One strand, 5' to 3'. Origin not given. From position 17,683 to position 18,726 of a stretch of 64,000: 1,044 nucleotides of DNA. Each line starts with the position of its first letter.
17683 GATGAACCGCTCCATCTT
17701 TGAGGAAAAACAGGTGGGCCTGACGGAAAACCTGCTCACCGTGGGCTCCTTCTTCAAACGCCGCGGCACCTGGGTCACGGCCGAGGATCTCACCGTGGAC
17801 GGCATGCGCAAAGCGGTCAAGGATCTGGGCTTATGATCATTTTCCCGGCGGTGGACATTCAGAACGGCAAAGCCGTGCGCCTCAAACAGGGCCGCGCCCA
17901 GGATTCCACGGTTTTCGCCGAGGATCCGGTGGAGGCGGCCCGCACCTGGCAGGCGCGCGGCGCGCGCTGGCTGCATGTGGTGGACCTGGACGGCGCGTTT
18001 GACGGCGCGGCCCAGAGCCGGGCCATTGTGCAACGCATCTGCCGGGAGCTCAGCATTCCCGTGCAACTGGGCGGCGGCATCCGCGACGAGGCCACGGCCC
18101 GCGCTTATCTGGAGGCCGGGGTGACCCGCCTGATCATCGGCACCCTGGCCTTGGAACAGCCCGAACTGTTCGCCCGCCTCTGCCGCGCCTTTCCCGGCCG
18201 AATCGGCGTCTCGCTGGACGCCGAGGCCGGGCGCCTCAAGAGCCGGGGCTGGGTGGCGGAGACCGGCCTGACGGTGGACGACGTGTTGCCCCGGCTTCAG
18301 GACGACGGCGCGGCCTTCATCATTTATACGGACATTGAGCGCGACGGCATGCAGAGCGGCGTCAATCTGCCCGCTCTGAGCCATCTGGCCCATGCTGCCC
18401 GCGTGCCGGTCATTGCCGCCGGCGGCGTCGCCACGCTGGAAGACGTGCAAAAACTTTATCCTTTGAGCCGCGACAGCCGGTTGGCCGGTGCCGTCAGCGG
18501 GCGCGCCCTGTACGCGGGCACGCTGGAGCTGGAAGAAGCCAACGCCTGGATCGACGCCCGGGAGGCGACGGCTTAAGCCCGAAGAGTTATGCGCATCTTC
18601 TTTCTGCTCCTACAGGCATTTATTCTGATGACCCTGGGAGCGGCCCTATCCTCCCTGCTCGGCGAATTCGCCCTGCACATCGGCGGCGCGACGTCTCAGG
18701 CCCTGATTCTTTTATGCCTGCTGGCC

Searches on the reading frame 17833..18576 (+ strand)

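Call 100: search_protein_families(library=pfam, proteins=[window:17833-18576:+], max_evalue=0.00001)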
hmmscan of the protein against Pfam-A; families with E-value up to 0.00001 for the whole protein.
window:17833-18576:+ (247 aa): 2 families
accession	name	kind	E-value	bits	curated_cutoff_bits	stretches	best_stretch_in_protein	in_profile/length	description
PF00977.27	His_biosynth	-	8.7e-74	248.2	23.6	1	3-231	2-227/228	Histidine biosynthesis protein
PF01207.24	Dus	-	5.6e-08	32.7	20.4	0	64-118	174-229/311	Dihydrouridine synthase (Dus)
